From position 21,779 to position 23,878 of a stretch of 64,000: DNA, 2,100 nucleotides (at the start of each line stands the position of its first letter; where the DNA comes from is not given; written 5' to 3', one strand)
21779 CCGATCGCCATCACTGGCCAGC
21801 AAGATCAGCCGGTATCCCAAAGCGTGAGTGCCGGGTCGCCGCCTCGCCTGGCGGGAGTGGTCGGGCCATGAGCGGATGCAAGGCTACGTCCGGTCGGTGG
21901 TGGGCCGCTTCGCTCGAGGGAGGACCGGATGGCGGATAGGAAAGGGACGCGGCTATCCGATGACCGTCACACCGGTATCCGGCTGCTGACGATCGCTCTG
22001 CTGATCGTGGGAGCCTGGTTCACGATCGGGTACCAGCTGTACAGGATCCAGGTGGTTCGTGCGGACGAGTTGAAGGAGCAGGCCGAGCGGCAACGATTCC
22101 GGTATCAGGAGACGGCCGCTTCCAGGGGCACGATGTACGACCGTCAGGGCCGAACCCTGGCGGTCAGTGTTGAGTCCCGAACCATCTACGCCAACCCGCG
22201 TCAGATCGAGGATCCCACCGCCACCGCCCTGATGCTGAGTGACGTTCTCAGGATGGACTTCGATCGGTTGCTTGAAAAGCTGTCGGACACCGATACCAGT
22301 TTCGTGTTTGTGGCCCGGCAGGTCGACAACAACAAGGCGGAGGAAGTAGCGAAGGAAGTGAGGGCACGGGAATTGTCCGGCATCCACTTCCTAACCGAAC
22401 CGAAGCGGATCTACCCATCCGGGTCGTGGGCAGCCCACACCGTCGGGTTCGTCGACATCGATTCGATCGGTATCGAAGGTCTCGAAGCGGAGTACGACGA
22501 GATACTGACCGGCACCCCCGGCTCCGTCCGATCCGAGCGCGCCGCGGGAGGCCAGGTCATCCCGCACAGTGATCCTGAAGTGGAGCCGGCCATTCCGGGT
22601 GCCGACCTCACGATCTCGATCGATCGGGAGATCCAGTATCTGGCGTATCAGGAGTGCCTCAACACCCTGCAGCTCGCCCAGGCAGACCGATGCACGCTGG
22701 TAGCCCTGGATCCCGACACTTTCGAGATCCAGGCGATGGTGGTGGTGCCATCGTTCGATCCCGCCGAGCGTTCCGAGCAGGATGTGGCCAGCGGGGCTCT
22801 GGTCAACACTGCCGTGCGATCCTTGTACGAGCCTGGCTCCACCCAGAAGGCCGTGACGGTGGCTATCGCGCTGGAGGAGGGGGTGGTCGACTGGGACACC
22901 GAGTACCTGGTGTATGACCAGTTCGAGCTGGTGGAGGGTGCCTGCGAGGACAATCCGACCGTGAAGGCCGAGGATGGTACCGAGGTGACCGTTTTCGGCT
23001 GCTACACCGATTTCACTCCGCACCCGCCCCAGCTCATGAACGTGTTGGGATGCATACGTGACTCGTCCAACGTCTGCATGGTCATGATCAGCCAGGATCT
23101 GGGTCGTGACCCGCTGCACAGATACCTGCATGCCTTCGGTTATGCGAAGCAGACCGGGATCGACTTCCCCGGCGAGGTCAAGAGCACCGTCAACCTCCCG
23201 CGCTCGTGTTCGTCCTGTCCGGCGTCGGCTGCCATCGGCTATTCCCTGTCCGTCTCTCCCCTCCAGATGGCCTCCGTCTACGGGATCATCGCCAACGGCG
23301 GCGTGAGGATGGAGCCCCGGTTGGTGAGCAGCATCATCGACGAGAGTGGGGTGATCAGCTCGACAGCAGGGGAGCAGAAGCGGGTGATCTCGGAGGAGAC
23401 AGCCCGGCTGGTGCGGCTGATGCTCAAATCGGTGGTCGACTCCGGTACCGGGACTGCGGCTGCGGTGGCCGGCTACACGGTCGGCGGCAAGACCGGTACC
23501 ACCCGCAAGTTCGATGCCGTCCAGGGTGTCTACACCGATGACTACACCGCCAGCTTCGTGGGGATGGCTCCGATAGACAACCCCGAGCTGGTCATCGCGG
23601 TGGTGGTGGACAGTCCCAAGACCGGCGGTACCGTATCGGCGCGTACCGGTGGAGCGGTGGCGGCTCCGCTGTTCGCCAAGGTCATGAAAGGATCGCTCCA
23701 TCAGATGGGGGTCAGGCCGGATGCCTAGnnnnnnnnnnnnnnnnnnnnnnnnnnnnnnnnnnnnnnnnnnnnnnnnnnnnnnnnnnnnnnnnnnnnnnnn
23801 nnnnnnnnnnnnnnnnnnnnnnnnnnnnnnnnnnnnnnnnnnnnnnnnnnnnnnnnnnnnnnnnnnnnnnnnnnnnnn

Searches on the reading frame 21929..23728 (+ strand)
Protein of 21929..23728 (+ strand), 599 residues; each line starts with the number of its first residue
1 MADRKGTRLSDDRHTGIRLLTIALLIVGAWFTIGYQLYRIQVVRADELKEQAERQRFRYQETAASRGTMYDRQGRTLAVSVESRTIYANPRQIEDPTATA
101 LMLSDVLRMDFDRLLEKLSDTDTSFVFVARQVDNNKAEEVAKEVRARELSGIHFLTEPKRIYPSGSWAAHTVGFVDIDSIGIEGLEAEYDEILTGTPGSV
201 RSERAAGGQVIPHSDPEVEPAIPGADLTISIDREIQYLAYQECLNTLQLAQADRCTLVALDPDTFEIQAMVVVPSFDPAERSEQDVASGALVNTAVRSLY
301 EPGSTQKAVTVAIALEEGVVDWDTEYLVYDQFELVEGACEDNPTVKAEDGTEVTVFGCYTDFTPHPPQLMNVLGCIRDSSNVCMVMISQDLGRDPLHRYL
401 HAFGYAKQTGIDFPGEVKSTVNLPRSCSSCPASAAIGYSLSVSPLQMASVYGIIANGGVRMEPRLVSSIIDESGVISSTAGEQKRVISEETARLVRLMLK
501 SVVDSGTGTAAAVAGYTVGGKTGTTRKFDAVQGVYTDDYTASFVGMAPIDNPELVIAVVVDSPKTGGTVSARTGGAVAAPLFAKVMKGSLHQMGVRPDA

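Call 46: find_encoding_contigs(protein=window:21929-23728:+, flank=10000, max_places=4)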
Protein window:21929-23728:+ (599 aa): 22 contigs read that carry it; 4 places shown.
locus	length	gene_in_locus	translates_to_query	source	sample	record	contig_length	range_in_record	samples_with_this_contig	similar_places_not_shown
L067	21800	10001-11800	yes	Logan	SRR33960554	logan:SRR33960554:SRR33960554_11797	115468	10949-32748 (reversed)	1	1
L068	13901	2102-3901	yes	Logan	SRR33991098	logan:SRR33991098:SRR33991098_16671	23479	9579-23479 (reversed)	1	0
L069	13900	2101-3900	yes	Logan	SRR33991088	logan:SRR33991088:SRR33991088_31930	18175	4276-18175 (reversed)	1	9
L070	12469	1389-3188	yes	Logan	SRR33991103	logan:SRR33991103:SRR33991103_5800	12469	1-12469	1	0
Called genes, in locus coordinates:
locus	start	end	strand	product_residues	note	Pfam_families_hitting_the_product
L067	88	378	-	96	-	-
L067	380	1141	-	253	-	-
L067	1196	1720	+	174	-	PF00293:NUDIX, PF14815:NUDIX_4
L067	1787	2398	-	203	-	PF00300:His_Phos_1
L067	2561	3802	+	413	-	PF00817:IMS, PF11798:IMS_HHH (weak), PF21999:IMS_HHH_1, PF11799:IMS_C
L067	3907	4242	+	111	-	PF11239:DUF3040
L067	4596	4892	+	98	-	-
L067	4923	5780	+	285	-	PF02463:SMC_N (weak), PF13175:AAA_15, PF13476:AAA_23 (weak)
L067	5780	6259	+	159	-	-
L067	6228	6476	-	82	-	-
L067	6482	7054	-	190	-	PF00578:AhpC-TSA, PF08534:Redoxin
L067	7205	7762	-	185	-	PF01844:HNH, PF14279:HNH_5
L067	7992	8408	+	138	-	PF02381:MraZ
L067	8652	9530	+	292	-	PF01795:Methyltransf_5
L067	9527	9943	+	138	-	-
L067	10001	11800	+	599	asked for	PF03717:PBP_dimer, PF00905:Transpeptidase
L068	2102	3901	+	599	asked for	PF03717:PBP_dimer, PF00905:Transpeptidase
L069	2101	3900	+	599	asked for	PF03717:PBP_dimer, PF00905:Transpeptidase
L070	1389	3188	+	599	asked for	PF03717:PBP_dimer, PF00905:Transpeptidase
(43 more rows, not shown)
